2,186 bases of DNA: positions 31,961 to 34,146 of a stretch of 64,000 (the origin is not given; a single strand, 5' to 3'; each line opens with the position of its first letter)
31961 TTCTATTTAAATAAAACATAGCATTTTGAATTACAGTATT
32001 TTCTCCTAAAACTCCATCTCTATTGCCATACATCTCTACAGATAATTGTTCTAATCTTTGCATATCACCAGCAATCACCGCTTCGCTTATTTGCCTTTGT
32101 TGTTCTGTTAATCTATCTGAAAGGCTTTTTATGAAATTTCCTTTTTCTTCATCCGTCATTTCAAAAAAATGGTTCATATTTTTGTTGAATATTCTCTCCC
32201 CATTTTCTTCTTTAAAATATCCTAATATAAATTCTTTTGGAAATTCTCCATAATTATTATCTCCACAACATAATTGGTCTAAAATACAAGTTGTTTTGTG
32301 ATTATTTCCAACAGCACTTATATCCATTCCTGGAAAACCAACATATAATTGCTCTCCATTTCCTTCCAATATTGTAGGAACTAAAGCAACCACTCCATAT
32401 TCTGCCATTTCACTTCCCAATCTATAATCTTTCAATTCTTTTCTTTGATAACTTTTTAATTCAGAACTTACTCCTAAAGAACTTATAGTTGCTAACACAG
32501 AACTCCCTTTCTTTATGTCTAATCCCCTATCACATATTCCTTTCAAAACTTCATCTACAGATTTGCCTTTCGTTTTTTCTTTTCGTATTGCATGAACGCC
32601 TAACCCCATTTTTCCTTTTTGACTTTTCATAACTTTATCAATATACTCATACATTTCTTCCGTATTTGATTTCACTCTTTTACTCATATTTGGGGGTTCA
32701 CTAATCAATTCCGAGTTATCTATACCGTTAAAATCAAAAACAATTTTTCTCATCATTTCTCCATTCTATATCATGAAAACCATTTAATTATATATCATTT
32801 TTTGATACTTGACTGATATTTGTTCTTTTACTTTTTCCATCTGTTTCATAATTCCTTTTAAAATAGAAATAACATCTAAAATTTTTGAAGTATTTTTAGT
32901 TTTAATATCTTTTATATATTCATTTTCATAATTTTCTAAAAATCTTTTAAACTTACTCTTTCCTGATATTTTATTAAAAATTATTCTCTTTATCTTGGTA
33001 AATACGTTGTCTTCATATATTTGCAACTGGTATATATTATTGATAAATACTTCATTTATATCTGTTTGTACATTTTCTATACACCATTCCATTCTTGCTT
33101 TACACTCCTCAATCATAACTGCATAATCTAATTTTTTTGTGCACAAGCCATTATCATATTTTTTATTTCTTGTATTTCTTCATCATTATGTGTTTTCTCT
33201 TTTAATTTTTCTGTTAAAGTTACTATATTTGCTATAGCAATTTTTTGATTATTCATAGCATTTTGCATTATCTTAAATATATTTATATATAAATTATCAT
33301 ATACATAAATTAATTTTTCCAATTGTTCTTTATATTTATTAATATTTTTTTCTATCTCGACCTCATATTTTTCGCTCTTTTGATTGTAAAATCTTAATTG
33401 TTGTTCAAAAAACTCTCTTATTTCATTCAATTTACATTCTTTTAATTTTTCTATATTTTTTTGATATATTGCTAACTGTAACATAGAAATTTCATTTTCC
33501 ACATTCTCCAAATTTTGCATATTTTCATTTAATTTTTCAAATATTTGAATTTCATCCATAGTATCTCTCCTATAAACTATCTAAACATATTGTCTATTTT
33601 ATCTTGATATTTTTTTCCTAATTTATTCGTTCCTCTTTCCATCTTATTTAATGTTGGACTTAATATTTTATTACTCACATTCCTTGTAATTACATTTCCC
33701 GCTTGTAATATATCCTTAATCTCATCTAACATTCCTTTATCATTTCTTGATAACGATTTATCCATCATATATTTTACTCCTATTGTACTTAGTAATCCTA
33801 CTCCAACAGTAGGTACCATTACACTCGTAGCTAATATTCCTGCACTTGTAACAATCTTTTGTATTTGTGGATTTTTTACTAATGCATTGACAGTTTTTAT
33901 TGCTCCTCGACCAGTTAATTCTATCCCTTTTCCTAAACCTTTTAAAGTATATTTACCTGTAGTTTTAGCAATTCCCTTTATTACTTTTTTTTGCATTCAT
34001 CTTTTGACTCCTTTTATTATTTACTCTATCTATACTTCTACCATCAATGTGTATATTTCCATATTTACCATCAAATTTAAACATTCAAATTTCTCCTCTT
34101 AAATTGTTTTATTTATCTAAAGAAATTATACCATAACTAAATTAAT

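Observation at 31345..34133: Compact six-ORF operon of unassignable proteins between the hrcA operon and a CaCA transporter gene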

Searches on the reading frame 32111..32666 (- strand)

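Call 57: search_solved_structures(query=A5, max_evalue=10, show_alignments=3)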
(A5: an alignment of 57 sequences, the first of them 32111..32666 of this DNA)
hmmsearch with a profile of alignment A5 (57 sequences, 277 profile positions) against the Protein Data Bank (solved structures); distinct sequences matched with E-value up to 10: 5.
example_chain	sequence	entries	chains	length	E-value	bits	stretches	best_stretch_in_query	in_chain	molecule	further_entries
7c7y_A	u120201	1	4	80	0.18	14.6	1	164-228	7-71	Uncharacterized protein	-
7jrq_A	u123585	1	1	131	0.68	12.7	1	169-256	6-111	MPP1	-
6bdn_A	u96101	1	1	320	1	12.1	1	4-71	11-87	Serine/threonine-protein kinase TAO3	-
5vju_A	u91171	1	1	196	6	9.6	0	175-265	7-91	Reaction Center Maquette Leu71His variant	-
5vjs_A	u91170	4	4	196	9.6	8.9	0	175-265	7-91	Reaction Center Maquette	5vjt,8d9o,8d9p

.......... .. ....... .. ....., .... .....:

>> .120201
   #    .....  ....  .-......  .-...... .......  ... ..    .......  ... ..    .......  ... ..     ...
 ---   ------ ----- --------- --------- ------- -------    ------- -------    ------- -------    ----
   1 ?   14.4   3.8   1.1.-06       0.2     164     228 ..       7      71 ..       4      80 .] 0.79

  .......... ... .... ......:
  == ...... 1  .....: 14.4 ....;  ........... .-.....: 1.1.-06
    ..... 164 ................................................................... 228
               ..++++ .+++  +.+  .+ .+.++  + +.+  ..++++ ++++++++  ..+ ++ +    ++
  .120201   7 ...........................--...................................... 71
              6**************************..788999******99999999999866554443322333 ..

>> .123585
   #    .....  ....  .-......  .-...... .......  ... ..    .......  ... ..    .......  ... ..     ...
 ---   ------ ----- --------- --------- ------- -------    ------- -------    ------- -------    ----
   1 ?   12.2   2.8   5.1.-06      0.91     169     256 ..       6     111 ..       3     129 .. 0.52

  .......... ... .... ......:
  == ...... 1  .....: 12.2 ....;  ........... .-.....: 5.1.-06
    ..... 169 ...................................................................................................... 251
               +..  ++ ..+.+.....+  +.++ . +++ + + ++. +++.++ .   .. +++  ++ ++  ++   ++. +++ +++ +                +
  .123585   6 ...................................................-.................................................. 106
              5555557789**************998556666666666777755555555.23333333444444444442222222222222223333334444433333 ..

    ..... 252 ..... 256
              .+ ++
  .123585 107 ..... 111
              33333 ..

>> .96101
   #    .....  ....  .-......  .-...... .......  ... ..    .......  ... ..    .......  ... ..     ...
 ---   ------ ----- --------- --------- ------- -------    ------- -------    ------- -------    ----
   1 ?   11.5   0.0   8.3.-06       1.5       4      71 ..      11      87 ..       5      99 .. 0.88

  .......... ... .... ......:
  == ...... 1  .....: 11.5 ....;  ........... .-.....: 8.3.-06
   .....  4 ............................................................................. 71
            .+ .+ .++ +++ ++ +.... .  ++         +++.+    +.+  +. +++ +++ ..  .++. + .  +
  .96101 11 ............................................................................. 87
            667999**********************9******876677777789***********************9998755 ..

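Call 58: search_protein_families(library=pfam, alignment_id=A5, max_evalue=1)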
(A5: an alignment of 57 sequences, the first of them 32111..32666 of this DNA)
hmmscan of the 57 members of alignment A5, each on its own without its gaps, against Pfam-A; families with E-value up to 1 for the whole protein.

A. member 1, window:32111-32666:- (185 aa): 0 families

B. families by the number of members that match (of 57 scanned): 50 families (the first 25 are shown)
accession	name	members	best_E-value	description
PF22081.2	SwaI-like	1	0.0025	SwaI restriction endonuclease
PF12959.12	DUF3848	1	0.0032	Protein of unknown function (DUF3848)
PF11527.13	ARL2_Bind_BART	1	0.0039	The ARF-like 2 binding protein BART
PF12816.13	TPR_Vps8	1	0.0077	Vps8 central TPR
PF07819.20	PGAP1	1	0.0078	PGAP1-like alpha/beta domain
PF13333.12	rve_2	1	0.0087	Integrase core domain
PF08295.17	Sin3_corepress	1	0.018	Sin3 family co-repressor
PF04832.17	SOUL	1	0.019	SOUL heme-binding protein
PF24000.1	DUF7316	1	0.023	Family of unknown function (DUF7316)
PF14164.11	YqzH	1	0.023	YqzH-like protein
PF13812.12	PPR_3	1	0.027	Pentatricopeptide repeat domain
PF18928.5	DUF5677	1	0.028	Family of unknown function (DUF5677)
PF16507.11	HEAT_PSME4_mid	1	0.03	Proteasome activator complex subunit 4, mid HEAT repeats region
PF12099.14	DUF3575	1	0.03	Protein of unknown function (DUF3575)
PF20816.2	PBV_CP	1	0.037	Picobirnavirus, Capsid protein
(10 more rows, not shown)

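Call 70: search_protein_families(library=padloc, alignment_id=A5, max_evalue=0.1)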
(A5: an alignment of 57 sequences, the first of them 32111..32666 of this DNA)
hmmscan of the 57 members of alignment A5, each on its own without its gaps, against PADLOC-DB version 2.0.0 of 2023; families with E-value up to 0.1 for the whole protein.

A. member 1, window:32111-32666:- (185 aa): 0 families

B. families by the number of members that match (of 57 scanned): 3 families
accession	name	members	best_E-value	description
PDLC04014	PD-Lambda-5_A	1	0.002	-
PDLC02096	Cas5b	1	0.018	-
PDLC01190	Cas11b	1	0.082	Small subunit of some of I-B systems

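Call 71: search_protein_families(library=ncbifam, alignment_id=A5, max_evalue=0.1)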
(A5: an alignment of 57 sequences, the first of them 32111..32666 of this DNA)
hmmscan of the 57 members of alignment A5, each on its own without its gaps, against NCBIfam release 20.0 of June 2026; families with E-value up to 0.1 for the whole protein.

A. member 1, window:32111-32666:- (185 aa): 1 family
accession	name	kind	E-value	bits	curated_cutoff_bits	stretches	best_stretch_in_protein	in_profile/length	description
NF006342.0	PRK08569.1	equivalog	0.0032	17.5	143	1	28-76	107-154/193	50S ribosomal protein L18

B. families by the number of members that match (of 57 scanned): 25 families
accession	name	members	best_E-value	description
NF004606.0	PRK05934.1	2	0.0042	type III secretion system protein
TIGR00527.1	gcvH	1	0.0019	glycine cleavage system protein GcvH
NF006342.0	PRK08569.1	1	0.0032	50S ribosomal protein L18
NF041157.1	Cit_synThplmales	1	0.0047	citrate synthase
NF002499.0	PRK01827.1-5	1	0.005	thymidylate synthase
NF006267.0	PRK08416.1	1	0.0064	enoyl-ACP reductase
NF003413.0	PRK04778.1-7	1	0.016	septation ring formation regulator EzrA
NF010640.0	PRK14037.1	1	0.016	citrate synthase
NF033541.0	transpos_ISH3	1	0.025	ISH3 family transposase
NF004203.0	PRK05653.2-4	1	0.033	3-oxoacyl-ACP reductase FabG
NF002497.0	PRK01827.1-3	1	0.033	thymidylate synthase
NF007814.1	PRK10523.1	1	0.035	envelope stress response activation lipoprotein NlpE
NF052641.1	PQLLE_fam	1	0.039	PQLLE family protein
NF003092.0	PRK04017.1-3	1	0.04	hypothetical protein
NF052345.1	S_layer_anammox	1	0.04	Kustd1514 family S-layer glycoprotein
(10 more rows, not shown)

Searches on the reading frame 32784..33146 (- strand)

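Call 3: search_protein_families(library=pfam, proteins=[window:32784-33146:-], max_evalue=1)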
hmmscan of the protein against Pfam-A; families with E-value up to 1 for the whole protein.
window:32784-33146:- (120 aa): 1 family
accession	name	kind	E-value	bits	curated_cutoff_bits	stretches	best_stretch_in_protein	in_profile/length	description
PF14536.11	DUF4441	-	0.00074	20.1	24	1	50-108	55-112/116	Domain of unknown function (DUF4441)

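Call 4: search_protein_families(library=ncbifam, proteins=[window:32784-33146:-], max_evalue=1)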
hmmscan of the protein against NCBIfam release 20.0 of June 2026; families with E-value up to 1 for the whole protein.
window:32784-33146:- (120 aa): 0 families

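Call 5: search_protein_families(library=padloc, proteins=[window:32784-33146:-], max_evalue=1)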
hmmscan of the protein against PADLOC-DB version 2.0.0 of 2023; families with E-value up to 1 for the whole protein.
window:32784-33146:- (120 aa): 0 families

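Call 6: search_protein_families(library=phrogs, proteins=[window:32784-33146:-], max_evalue=1)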
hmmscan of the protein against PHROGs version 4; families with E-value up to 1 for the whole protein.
window:32784-33146:- (120 aa): 5 families
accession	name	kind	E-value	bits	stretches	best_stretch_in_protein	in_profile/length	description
phrog_6282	-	unknown function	0.019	16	1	19-96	51-131/170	-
phrog_2497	-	head and packaging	0.019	15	1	62-117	311-365/455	internal head protein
phrog_20004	-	unknown function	0.028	15.4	1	23-111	51-137/177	-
phrog_10241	-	unknown function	0.031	15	1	4-85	34-110/211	-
phrog_858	-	transcription regulation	0.24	12.9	0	69-116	59-109/129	starvation-inducible transcriptional regulator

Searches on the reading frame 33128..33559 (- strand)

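Call 3: search_protein_families(library=pfam, proteins=[window:33128-33559:-], max_evalue=1)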
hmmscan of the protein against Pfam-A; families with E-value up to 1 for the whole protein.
window:33128-33559:- (143 aa): 1 family
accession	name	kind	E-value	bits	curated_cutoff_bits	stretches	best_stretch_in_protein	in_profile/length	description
PF01935.23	DUF87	-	0.54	10.8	23.2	1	11-120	101-209/220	Helicase HerA, central domain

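Call 4: search_protein_families(library=ncbifam, proteins=[window:33128-33559:-], max_evalue=1)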
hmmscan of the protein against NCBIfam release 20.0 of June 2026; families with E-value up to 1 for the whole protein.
window:33128-33559:- (143 aa): 1 family
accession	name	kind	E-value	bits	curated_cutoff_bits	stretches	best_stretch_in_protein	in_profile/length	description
NF008649.0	PRK11644.1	equivalog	0.5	9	408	1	5-121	327-441/499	signal transduction histidine-protein kinase/phosphatase UhpB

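Call 5: search_protein_families(library=padloc, proteins=[window:33128-33559:-], max_evalue=1)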
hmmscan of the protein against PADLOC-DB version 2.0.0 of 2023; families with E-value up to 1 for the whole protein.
window:33128-33559:- (143 aa): 1 family
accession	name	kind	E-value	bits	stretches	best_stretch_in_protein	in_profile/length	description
PDLC00648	ZorA3|ZorA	-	0.009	12.8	1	12-138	418-547/692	MotA/ExbB/TolQ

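Call 6: search_protein_families(library=phrogs, proteins=[window:33128-33559:-], max_evalue=1)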
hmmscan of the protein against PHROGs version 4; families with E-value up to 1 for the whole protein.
window:33128-33559:- (143 aa): 2 families
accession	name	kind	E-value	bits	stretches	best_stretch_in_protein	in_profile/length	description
phrog_18443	-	unknown function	0.0048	17.4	1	59-114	103-158/253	-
phrog_1105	-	DNA, RNA and nucleotide metabolism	0.52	11.7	1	41-64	44-67/79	DNA polymerase III theta subunit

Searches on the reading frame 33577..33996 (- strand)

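Call 3: search_protein_families(library=pfam, proteins=[window:33577-33996:-], max_evalue=1)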
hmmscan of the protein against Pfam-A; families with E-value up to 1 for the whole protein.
window:33577-33996:- (139 aa): 0 families

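Call 4: search_protein_families(library=ncbifam, proteins=[window:33577-33996:-], max_evalue=1)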
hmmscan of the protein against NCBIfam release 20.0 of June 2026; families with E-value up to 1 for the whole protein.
window:33577-33996:- (139 aa): 1 family
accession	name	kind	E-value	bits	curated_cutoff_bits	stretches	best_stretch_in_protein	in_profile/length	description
NF037976.1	gtrA_1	subfamily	0.099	12.8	50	1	35-82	9-55/126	GtrA family protein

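Call 5: search_protein_families(library=padloc, proteins=[window:33577-33996:-], max_evalue=1)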
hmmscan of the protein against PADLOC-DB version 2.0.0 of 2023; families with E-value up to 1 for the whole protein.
window:33577-33996:- (139 aa): 0 families

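Call 6: search_protein_families(library=phrogs, proteins=[window:33577-33996:-], max_evalue=1)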
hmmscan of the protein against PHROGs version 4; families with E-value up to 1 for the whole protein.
window:33577-33996:- (139 aa): 1 family
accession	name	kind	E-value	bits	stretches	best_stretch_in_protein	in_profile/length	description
phrog_6809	-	unknown function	0.086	13.8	1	54-135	51-130/168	-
